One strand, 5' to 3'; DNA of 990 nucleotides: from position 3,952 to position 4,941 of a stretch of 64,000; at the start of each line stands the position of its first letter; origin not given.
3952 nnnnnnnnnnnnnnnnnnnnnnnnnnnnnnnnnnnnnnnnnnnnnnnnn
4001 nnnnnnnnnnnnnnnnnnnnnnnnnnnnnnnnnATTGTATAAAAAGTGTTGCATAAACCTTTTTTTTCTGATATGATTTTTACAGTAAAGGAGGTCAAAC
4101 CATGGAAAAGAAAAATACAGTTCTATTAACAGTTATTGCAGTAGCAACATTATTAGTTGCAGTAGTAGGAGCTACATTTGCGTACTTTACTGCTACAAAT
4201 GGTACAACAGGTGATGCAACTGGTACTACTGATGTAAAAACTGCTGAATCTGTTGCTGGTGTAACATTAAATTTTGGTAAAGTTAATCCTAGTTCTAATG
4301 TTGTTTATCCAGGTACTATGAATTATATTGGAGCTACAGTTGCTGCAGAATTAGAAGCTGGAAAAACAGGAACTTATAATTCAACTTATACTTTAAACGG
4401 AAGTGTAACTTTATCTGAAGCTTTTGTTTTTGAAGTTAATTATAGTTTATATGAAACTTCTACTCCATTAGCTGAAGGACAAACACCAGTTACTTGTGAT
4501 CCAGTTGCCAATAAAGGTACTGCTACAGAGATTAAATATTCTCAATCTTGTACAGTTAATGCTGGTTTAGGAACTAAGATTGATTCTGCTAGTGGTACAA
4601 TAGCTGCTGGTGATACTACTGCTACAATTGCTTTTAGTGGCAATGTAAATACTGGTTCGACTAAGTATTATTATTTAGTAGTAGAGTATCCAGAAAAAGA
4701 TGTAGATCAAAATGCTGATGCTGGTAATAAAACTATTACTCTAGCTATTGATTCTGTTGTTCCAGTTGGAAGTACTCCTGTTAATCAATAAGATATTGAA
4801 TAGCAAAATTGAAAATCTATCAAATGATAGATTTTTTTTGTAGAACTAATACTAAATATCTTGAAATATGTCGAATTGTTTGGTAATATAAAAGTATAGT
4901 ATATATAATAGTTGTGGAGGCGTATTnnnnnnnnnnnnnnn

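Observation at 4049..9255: SipW-dependent matrix/fibre locus: two TasA-like proteins, a giant acidic repeat protein and sipW in one co-directional block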

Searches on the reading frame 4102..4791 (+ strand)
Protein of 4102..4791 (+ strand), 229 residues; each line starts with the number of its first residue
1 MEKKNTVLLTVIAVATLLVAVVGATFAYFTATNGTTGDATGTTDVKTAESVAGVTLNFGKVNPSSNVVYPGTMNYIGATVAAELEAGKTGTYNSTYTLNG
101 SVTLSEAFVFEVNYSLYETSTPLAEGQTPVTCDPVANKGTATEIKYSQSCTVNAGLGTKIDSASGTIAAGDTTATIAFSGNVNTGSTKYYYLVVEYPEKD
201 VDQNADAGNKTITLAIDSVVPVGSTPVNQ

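Call 3: search_protein_families(library=pfam, proteins=[window:4102-4791:+], max_evalue=0.1)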
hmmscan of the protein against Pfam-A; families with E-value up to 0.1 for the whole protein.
window:4102-4791:+ (229 aa): 0 families

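Call 4: search_protein_families(library=ncbifam, proteins=[window:4102-4791:+], max_evalue=0.1)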
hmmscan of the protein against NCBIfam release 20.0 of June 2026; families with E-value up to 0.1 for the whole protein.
window:4102-4791:+ (229 aa): 2 families
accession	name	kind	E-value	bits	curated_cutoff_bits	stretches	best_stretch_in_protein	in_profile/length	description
TIGR04088.1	cognate_SipW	domain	0.036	14.2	19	1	11-37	1-27/34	SipW-dependent-type signal peptide-containing protein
NF042931.1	SAG1386_EF1546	equivalog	0.049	13.7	80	0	3-52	25-73/158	SAG1386/EF1546 family surface-associated protein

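Call 13: find_homologous_proteins(query=window:4102-4791:+, max_evalue=0.001)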
Query window:4102-4791:+ (229 aa): 1917 proteins with E <= 0.001 among 4326 candidates; the best 120 are listed.
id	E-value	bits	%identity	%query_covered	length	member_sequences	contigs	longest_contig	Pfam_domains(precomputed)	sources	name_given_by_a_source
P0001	2.4e-133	460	98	100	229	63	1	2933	-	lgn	-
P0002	6.0e-55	204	56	98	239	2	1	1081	-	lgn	-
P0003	7.8e-53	197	54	98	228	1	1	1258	-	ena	-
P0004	9.9e-53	197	53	98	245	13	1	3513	-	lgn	-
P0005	2.2e-52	196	52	98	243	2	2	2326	-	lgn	-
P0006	4.4e-52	195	54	98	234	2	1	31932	-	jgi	-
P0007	1.2e-51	193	53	98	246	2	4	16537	-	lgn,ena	-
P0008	1.7e-51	193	53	98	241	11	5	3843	-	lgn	-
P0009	5.9e-51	191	52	98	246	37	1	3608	-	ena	-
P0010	6.4e-51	191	52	98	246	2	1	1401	-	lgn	-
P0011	1.4e-50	190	52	98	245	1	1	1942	-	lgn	-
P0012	1.6e-50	190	51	98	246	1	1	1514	-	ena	-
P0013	2.8e-50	189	51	98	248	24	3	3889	-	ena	-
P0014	3.0e-50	189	52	98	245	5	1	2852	-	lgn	-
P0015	3.8e-50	188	52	96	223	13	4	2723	-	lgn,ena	-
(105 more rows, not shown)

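Call 16: find_related_loci(query=A1, collection=genome_contigs, flank=10000)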
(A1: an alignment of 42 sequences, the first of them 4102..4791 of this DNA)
Query A1 (229 aa) in genome_contigs; peptide patterns used: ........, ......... (x = any residue, [..] = any of these).
585 stretches matched a pattern; 438 encode a relative of the query (tblastn E <= 1e-3); the best 80 are kept; 78 distinct loci.
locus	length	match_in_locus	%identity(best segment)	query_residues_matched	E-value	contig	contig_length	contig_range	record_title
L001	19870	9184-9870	99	1-229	2e-144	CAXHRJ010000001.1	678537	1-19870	MAG: uncultured Bacilli bacterium isolate ena-SAMPLE-TAB-22-03-2024-10:43:23:847-115527 genome assembly, contig: NODE_7_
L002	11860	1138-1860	53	1-224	1e-61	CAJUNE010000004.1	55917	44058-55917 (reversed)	MAG TPA_asm: uncultured Bacilli bacterium isolate MGBC161736 genome assembly, contig: MGBC161736.4, whole genome shotgun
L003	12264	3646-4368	53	1-224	6e-62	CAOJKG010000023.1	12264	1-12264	MAG TPA_asm: uncultured Tenericutes bacterium isolate SRR17684645_bin.12_metawrap_v1.3_MAG genome assembly, contig: NODE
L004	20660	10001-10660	50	1-219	5e-53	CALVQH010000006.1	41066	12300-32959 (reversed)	MAG: uncultured Bacilli bacterium isolate BRZ_HC__bin52 genome assembly, contig: BRZ_HC__NODE_754_length_41066_cov_6.196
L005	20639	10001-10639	51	1-216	1e-49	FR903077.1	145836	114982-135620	Mycoplasma sp. CAG:776 genomic scaffold, scf49, whole genome shotgun sequence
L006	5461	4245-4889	48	1-219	5e-49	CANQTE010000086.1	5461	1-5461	MAG: uncultured Bacilli bacterium isolate Lapin-008__bin76 genome assembly, contig: Lapin-008__NODE_13533_length_5461_co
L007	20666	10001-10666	48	1-219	2e-46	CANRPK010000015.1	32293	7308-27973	MAG: uncultured Bacilli bacterium isolate Lapin-018__bin95 genome assembly, contig: Lapin-018__NODE_1104_length_32293_co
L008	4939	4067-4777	45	1-219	8e-45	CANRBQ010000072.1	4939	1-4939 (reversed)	MAG: uncultured Bacilli bacterium isolate Lapin-028__bin40 genome assembly, contig: Lapin-028__NODE_18193_length_4939_co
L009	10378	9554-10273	42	2-217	3e-40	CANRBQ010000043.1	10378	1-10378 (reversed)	MAG: uncultured Bacilli bacterium isolate Lapin-028__bin40 genome assembly, contig: Lapin-028__NODE_7250_length_10378_co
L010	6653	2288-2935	42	2-210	2e-37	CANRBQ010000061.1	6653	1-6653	MAG: uncultured Bacilli bacterium isolate Lapin-028__bin40 genome assembly, contig: Lapin-028__NODE_12587_length_6653_co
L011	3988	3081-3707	42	1-208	9e-35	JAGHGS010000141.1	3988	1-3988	MAG: Bacilli bacterium isolate MAG.262 k127_1487313, whole genome shotgun sequence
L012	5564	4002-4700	43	1-225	7e-34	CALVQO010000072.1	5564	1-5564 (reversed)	MAG: uncultured Bacilli bacterium isolate BRZ_EH__bin21 genome assembly, contig: BRZ_EH__NODE_26039_length_5564_cov_13.3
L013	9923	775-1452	41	1-220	4e-32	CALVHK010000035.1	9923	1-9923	MAG: uncultured Bacilli bacterium isolate BRZ_DN__bin106 genome assembly, contig: BRZ_DN__NODE_8100_length_9923_cov_16.9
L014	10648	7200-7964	39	11-219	6e-32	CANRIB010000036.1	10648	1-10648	MAG: uncultured Bacilli bacterium isolate Lapin-022__bin92 genome assembly, contig: Lapin-022__NODE_6291_length_10648_co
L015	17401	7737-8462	52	1-223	2e-59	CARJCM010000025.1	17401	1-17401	MAG TPA_asm: uncultured Bacilli bacterium isolate MGBC164908 genome assembly, contig: MGBC164908.25, whole genome shotgu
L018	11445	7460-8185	39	2-219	4e-27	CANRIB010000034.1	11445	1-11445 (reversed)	MAG: uncultured Bacilli bacterium isolate Lapin-022__bin92 genome assembly, contig: Lapin-022__NODE_5701_length_11445_co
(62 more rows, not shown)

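Call 22: search_solved_structures(query=A2, max_evalue=10, show_alignments=2)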
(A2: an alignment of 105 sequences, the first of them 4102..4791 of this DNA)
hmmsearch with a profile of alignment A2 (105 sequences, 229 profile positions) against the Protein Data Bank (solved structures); distinct sequences matched with E-value up to 10: 0.

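Call 29: predict_structure(alignment_id=A2)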
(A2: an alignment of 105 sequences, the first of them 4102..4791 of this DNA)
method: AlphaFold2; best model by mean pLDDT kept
length: 229 residues; sequences in the alignment: 105
mean_pLDDT: 84.6   pTM: 0.78
mean pLDDT of the five models: 84.6, 84.4, 84.0, 83.7, 83.5
residues with pLDDT >= 90: 155; 70-90: 24; 50-70: 29; < 50: 21
segments of 3 or more residues with pLDDT < 50: 17-37
pLDDT, mean of each block of 10 residues (from residue 1): 59 52 43 43 58 90 92 96 94 96 95 98 96 92 89 97 97 98 97 95 84 94 90
secondary structure, 60 per line:
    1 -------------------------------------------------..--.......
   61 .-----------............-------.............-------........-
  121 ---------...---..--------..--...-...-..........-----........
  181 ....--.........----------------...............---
elements in order: E54-61 E73-84 E92-104 E112-119 E130-132 E150-152 E158-167 E173-184 E187-195 E212-226

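Call 32: fold_search(model_id=the predicted structure, library=pdb)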
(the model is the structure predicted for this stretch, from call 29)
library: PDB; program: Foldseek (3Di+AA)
matches with E <= 10: 1238; with E <= 0.001: 0
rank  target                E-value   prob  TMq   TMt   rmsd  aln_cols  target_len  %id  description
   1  2bpa_2                6.9e-03  0.14  0.13  0.15  18.9       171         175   13  ATOMIC STRUCTURE OF SINGLE-STRANDED DNA BACTERIOPHAGE PHIX174 AND ITS FUNCTIONAL IMPLICATIONS (released 1991-12-03)
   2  7wwo_A                8.2e-03  0.75  0.24  0.32  17.4       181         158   12  Dimer form of hypothetical protein TTHA1873 from Thermus thermophilus (released 2022-03-09)
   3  4b5z                  9.1e-03  0.60  0.24  0.19  20.6       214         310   12  Structure of the apo-rFnBPA(189-505) from Staphylococcus aureus (released 2013-10-09)
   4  7wwn                  1.3e-02  0.63  0.23  0.31  18.0       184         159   12  Structure of hypothetical protein TTHA1873 from Thermus thermophilus with Potassium mercuric iodide (released 2022-04-06)
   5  4rgg_A                1.5e-02  0.09  0.10  0.07  20.0       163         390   13  Structure of the lactococcal phage 1358 receptor binding protein in complex with GlcNAc-1P (released 2014-10-15)
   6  8ke9_A                1.8e-02  0.51  0.24  0.24  13.8       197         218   10  The CBD domain of cyanophage A-1(L) short tail fiber (released 2024-04-10)
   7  4bk4_B                1.8e-02  0.47  0.21  0.17  11.4       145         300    9  crystal structure of the human EphA4 ectodomain (released 2013-07-03)
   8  9k3n_AA               1.8e-02  0.25  0.19  0.23  13.8       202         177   14  The structure of Salmonella phage PJNS002 (released 2025-08-13)
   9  6s44                  2.0e-02  0.84  0.26  0.36   8.4       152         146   16  Faba bean necrotic stunt virus (FBNSV) (released 2020-07-15)
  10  1uun_A                2.2e-02  0.12  0.16  0.18  22.6       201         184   11  Main porin from Mycobacterium smegmatis (MspA) (released 2004-02-26)
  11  7fe0_A                2.3e-02  0.38  0.23  0.27  18.3       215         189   12  AvmM Catalyzes Macrocyclization in Alchivemycin A Biosynthesis (released 2021-09-01)
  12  8a28_A                2.9e-02  0.16  0.15  0.11  16.4       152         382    7  Structure of the astacin zymogen of LAST-MAM from Limulus polyphemus (released 2022-10-19)
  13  1m06_G                3.0e-02  0.11  0.15  0.17  20.3       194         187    9  Structural Studies of Bacteriophage alpha3 Assembly, X-Ray Crystallography (released 2002-12-25)
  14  3b07_A                3.6e-02  0.09  0.13  0.11  26.0       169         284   10  Crystal structure of octameric pore form of gamma-hemolysin from Staphylococcus aureus (released 2011-10-12)
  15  5a3l_C                3.8e-02  0.23  0.16  0.18  16.5       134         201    9  Structure of Cea1A in complex with N-Acetylglucosamine (released 2016-06-29)
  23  7ueg_A                4.7e-02  0.54  0.26  0.31  10.6       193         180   10  Cryo-EM of bundling pili from Pyrobaculum calidifontis (released 2022-06-29)
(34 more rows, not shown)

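Call 47: search_protein_families(library=pfam, proteins=[L018:2351-2938:+, L018:2935-3783:+, L018:6163-7356:+], max_evalue=0.01)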
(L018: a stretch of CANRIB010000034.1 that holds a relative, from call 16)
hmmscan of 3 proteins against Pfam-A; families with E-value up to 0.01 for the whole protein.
L018:2351-2938:+ (195 aa): 1 family
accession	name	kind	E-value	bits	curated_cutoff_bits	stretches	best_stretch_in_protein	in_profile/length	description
PF13338.12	AbiEi_4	-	4e-06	27.3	25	1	6-48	2-46/49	Transcriptional regulator, AbiEi antitoxin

L018:2935-3783:+ (282 aa): 1 family
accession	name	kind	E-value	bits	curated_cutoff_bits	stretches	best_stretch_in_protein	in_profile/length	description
PF08843.17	AbiEii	-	7.6e-34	118.1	22.5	1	35-266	2-234/238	Nucleotidyl transferase AbiEii toxin, Type IV TA system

L018:6163-7356:+ (397 aa): 4 families
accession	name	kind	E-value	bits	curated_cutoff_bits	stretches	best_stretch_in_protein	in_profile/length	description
PF13173.12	AAA_14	-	2.1e-32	112.3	27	1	21-149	3-128/129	AAA domain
PF13635.12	DUF4143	-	3.8e-19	69.4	28.1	1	197-343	2-157/160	Domain of unknown function (DUF4143)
PF25201.1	nSTAND6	-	0.0021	18.5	27.7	0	5-108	3-109/148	Novel STAND NTPase 6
PF01637.24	ATPase_2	-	0.0098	16.2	33.2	1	6-79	4-77/225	ATPase domain predominantly from Archaea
